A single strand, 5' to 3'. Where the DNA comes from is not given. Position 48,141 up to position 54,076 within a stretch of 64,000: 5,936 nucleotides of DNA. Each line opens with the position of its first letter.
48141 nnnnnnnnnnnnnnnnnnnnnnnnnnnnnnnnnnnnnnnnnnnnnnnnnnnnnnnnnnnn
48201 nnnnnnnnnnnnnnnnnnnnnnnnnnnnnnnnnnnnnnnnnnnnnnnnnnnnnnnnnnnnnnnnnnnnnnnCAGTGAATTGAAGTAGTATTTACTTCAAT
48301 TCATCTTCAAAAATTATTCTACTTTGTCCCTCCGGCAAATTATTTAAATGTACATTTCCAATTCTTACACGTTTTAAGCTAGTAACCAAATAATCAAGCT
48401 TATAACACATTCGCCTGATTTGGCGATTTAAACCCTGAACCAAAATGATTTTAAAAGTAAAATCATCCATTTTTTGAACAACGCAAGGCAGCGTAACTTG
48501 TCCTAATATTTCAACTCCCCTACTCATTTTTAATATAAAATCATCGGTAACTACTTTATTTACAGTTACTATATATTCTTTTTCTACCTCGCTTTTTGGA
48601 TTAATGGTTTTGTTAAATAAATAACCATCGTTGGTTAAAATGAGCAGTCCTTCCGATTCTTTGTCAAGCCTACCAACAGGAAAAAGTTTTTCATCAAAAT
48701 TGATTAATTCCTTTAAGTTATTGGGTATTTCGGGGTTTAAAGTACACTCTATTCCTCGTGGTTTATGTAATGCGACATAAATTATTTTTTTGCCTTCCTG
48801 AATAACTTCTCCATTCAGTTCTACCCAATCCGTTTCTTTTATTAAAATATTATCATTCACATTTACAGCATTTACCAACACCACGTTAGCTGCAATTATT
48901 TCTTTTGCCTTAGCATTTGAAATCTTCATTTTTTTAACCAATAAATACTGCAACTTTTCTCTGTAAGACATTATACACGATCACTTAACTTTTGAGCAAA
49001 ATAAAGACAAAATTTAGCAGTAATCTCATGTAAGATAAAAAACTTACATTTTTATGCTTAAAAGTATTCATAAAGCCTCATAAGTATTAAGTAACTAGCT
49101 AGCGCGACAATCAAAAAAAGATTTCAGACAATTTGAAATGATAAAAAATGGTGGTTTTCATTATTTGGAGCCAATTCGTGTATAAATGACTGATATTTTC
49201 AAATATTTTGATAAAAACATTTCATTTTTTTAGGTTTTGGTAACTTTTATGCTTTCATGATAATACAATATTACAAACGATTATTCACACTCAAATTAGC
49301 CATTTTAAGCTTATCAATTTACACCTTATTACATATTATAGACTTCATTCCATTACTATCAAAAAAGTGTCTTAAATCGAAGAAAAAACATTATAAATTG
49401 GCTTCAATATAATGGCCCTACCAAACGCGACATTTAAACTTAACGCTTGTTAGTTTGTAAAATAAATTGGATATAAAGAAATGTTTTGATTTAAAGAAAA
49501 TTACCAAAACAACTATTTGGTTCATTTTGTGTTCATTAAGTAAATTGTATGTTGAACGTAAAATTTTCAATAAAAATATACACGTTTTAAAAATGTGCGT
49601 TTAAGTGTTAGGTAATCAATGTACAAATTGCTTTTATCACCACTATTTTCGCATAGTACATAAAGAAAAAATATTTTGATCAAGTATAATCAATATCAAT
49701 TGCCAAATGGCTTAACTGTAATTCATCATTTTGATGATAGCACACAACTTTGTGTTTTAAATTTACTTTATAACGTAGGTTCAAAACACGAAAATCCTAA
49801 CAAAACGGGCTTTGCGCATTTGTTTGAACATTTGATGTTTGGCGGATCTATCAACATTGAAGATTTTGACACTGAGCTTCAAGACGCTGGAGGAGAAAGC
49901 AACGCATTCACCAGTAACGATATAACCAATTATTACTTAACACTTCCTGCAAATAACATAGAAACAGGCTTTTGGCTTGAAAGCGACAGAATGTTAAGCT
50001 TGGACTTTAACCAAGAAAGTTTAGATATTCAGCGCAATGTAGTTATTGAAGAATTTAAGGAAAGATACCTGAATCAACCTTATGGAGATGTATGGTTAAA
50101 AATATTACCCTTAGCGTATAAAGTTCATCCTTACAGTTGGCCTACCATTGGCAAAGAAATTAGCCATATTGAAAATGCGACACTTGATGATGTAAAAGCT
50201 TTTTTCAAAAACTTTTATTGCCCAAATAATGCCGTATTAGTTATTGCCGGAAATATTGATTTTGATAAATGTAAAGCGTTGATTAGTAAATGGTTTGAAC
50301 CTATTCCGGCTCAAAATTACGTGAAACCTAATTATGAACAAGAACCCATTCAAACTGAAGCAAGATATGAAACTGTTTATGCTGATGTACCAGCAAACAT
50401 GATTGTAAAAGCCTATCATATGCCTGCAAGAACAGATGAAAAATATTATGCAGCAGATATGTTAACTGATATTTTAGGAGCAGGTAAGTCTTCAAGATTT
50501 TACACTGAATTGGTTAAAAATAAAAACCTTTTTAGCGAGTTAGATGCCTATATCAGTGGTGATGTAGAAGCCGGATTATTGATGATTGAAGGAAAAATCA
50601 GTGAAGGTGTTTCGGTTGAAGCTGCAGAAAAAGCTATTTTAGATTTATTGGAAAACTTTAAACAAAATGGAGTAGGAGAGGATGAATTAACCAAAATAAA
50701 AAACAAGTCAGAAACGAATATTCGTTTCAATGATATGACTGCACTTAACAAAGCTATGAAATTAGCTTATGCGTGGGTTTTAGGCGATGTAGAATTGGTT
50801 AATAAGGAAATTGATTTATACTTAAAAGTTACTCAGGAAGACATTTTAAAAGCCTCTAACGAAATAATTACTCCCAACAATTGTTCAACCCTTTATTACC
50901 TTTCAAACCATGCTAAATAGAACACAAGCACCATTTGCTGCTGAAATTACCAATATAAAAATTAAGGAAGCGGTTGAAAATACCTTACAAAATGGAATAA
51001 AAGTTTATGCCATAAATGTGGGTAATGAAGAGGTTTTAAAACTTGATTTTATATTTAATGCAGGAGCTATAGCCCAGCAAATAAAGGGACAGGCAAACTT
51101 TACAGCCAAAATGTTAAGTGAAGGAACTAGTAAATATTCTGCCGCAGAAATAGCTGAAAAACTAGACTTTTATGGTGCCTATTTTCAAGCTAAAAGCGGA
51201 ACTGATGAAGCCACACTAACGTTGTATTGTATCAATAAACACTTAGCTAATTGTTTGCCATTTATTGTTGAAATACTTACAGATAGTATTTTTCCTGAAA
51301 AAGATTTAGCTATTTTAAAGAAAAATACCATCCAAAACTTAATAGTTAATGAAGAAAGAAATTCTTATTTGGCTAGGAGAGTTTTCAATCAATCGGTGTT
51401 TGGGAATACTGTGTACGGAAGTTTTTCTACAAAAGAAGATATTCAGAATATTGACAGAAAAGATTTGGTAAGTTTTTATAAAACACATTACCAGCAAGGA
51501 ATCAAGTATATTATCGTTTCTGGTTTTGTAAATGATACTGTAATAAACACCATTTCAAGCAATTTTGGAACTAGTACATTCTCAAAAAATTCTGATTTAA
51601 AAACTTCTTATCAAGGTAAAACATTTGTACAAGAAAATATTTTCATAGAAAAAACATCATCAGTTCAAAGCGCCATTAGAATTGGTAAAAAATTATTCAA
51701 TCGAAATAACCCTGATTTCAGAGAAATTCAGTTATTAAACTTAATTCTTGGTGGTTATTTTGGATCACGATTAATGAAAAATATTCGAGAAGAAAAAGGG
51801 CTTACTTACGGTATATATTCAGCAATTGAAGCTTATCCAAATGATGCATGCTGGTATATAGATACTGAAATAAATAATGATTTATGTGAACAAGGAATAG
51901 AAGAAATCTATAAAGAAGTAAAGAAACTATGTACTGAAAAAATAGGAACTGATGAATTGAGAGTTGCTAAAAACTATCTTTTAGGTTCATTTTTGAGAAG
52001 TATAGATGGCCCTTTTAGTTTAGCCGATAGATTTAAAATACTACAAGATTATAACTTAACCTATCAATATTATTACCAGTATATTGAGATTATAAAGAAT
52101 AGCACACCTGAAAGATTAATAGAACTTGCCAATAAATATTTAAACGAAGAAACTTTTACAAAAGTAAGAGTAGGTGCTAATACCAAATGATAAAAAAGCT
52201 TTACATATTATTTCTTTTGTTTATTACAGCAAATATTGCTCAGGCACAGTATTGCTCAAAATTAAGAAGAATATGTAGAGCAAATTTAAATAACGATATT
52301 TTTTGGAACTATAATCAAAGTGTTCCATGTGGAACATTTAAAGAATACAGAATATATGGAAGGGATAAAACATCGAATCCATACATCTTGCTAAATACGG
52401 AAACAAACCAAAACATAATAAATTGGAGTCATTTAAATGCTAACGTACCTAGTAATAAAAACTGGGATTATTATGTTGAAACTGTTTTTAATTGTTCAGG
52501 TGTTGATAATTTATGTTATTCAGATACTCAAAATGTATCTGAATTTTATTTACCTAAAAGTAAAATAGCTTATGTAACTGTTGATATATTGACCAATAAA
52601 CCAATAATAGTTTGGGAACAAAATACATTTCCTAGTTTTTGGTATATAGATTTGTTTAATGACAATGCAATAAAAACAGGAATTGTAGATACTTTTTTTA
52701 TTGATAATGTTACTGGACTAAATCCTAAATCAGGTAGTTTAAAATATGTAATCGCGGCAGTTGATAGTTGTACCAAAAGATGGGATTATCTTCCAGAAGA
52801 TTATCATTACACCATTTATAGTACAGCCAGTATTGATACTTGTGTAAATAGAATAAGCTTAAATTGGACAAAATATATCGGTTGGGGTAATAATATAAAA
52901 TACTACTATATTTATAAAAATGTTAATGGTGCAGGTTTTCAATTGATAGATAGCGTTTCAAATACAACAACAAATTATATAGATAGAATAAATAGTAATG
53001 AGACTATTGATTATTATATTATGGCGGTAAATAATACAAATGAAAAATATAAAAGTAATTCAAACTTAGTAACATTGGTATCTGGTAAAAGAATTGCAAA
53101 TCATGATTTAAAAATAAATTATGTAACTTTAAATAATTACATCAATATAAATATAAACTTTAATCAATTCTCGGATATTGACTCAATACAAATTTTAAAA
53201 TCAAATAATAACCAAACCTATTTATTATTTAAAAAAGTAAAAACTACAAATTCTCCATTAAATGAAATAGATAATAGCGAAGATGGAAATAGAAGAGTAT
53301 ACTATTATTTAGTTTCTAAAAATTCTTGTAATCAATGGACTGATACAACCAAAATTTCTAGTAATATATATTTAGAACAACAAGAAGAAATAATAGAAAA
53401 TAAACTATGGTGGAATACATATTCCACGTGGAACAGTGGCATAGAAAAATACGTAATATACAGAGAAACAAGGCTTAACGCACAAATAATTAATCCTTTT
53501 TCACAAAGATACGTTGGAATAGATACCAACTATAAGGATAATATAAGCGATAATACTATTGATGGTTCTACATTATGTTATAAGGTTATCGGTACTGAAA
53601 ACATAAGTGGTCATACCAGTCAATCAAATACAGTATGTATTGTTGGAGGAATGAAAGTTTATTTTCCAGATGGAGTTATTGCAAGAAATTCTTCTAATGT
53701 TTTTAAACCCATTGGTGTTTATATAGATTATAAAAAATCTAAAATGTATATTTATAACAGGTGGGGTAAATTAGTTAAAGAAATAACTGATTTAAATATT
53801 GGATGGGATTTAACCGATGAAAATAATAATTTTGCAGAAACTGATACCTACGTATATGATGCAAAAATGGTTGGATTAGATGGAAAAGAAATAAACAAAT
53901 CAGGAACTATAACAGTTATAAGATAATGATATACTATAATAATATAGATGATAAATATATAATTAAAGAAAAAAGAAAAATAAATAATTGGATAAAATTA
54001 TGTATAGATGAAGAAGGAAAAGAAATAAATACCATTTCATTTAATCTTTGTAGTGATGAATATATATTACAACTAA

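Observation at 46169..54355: Locally over-represented palindrome family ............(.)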

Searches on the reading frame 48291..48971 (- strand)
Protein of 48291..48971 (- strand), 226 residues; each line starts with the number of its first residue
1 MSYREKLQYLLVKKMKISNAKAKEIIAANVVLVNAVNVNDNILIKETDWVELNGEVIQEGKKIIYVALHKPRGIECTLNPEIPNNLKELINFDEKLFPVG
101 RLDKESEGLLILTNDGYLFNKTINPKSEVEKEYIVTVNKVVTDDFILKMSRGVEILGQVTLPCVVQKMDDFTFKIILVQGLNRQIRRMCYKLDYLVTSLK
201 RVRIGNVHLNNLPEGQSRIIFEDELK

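Call 12: search_protein_families(library=ncbifam, proteins=[window:48291-48971:-], max_evalue=0.00001)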
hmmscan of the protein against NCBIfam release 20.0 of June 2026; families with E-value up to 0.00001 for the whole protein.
window:48291-48971:- (226 aa): 5 families
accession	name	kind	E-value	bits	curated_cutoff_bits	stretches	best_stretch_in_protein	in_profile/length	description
NF007784.0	PRK10475.1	equivalog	1.2e-56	191.9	318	1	25-225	27-229/290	23S rRNA pseudouridine(2604) synthase RluF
TIGR00093.1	TIGR00093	subfamily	3.3e-40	137.5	109.3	1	69-219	1-158/161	pseudouridine synthase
NF008097.0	PRK10839.1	equivalog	5.4e-26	91.7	275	1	7-225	3-227/232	16S rRNA pseudouridine(516) synthase RsuA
NF007976.1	PRK10700.1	equivalog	1.8e-19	70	290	1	5-215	3-227/291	23S rRNA pseudouridine(2605) synthase RluB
NF008487.1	PRK11394.1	equivalog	3.1e-17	62.8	284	1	85-170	51-135/206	23S rRNA pseudouridine(2457) synthase RluE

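Call 13: search_protein_families(library=pfam, proteins=[window:48291-48971:-], max_evalue=0.00001)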
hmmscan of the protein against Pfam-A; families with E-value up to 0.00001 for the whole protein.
window:48291-48971:- (226 aa): 1 family
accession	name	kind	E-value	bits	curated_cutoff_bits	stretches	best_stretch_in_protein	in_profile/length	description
PF00849.27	PseudoU_synth_2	-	6.6e-18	65.8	26.8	1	65-189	2-150/152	RNA pseudouridylate synthase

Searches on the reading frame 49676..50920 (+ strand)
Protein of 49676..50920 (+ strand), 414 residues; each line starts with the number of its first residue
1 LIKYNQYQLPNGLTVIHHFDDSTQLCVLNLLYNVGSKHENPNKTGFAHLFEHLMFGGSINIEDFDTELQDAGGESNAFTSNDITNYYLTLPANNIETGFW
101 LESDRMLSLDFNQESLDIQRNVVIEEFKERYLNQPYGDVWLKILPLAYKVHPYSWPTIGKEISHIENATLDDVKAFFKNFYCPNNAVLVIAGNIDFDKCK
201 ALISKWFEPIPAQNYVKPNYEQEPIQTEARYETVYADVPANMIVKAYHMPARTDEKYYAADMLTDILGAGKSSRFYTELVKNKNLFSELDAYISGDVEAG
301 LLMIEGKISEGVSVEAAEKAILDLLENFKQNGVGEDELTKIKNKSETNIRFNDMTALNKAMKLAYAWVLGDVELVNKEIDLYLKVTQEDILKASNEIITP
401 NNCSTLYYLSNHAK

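Call 12: search_protein_families(library=ncbifam, proteins=[window:49676-50920:+], max_evalue=0.00001)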
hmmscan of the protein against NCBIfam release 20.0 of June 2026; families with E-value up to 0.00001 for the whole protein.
window:49676-50920:+ (414 aa): 4 families
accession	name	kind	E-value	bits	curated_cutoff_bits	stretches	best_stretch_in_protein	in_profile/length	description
NF047421.1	YfmH_fam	equivalog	1.8e-22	80.2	250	1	37-406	53-419/425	EF-P 5-aminopentanol modification-associated protein YfmH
NF047422.1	YfmF_fam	equivalog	4.6e-13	48.8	285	1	143-397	150-401/412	EF-P 5-aminopentanol modification-associated protein YfmF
NF011681.0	PRK15101.1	equivalog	5.8e-13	47.8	765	1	3-355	43-406/961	pitrilysin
TIGR02110.1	PQQ_syn_pqqF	equivalog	9.4e-12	44.5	320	1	8-332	4-331/697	pyrroloquinoline quinone biosynthesis protein PqqF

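Call 13: search_protein_families(library=pfam, proteins=[window:49676-50920:+], max_evalue=0.00001)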
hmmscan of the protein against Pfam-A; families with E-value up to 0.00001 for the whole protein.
window:49676-50920:+ (414 aa): 2 families
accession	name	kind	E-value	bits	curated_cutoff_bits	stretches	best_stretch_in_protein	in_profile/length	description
PF05193.26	Peptidase_M16_C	-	3.6e-32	112.1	23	1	168-344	2-180/181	Peptidase M16 inactive domain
PF00675.25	Peptidase_M16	-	9.8e-18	64.9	22.3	1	20-129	7-118/149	Insulinase (Peptidase family M16)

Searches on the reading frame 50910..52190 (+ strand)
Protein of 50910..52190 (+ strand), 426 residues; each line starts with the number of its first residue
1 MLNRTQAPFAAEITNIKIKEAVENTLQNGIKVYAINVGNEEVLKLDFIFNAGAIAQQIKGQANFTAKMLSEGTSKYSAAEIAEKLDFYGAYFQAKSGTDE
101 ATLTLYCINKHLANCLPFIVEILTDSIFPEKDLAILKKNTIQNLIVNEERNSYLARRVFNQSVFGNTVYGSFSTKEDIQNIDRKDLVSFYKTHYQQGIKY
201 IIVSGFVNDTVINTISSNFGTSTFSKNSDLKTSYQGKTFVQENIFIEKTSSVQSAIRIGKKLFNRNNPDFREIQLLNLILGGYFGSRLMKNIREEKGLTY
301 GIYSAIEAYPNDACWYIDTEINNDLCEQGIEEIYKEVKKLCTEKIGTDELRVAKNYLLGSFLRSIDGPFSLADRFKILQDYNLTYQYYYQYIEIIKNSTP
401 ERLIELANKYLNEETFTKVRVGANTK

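Call 12: search_protein_families(library=ncbifam, proteins=[window:50910-52190:+], max_evalue=0.00001)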
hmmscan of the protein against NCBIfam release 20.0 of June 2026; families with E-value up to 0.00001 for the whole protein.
window:50910-52190:+ (426 aa): 2 families
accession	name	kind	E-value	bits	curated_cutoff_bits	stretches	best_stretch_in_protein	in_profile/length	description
NF047422.1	YfmF_fam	equivalog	3.5e-24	85.5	285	1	63-413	35-404/412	EF-P 5-aminopentanol modification-associated protein YfmF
NF047421.1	YfmH_fam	equivalog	9.6e-10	38.2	250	1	174-422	172-422/425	EF-P 5-aminopentanol modification-associated protein YfmH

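Call 13: search_protein_families(library=pfam, proteins=[window:50910-52190:+], max_evalue=0.00001)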
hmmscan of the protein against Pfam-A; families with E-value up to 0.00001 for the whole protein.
window:50910-52190:+ (426 aa): 2 families
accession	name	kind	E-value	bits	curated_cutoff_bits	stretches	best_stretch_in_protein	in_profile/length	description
PF05193.26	Peptidase_M16_C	-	4.7e-25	88.9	23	1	180-356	1-180/181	Peptidase M16 inactive domain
PF00675.25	Peptidase_M16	-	4.7e-09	36.7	22.3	1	51-150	21-122/149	Insulinase (Peptidase family M16)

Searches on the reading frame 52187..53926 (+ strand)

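Call 12: search_protein_families(library=ncbifam, proteins=[window:52187-53926:+], max_evalue=0.00001)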
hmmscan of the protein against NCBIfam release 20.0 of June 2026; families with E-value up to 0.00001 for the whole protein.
window:52187-53926:+ (579 aa): 1 family
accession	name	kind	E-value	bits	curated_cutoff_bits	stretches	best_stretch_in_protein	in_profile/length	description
TIGR04131.1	Bac_Flav_CTERM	domain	1.8e-07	31.2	35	1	507-563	19-73/85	T9SS type B sorting domain-containing protein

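Call 13: search_protein_families(library=pfam, proteins=[window:52187-53926:+], max_evalue=0.00001)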
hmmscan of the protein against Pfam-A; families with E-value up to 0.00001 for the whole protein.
window:52187-53926:+ (579 aa): 0 families
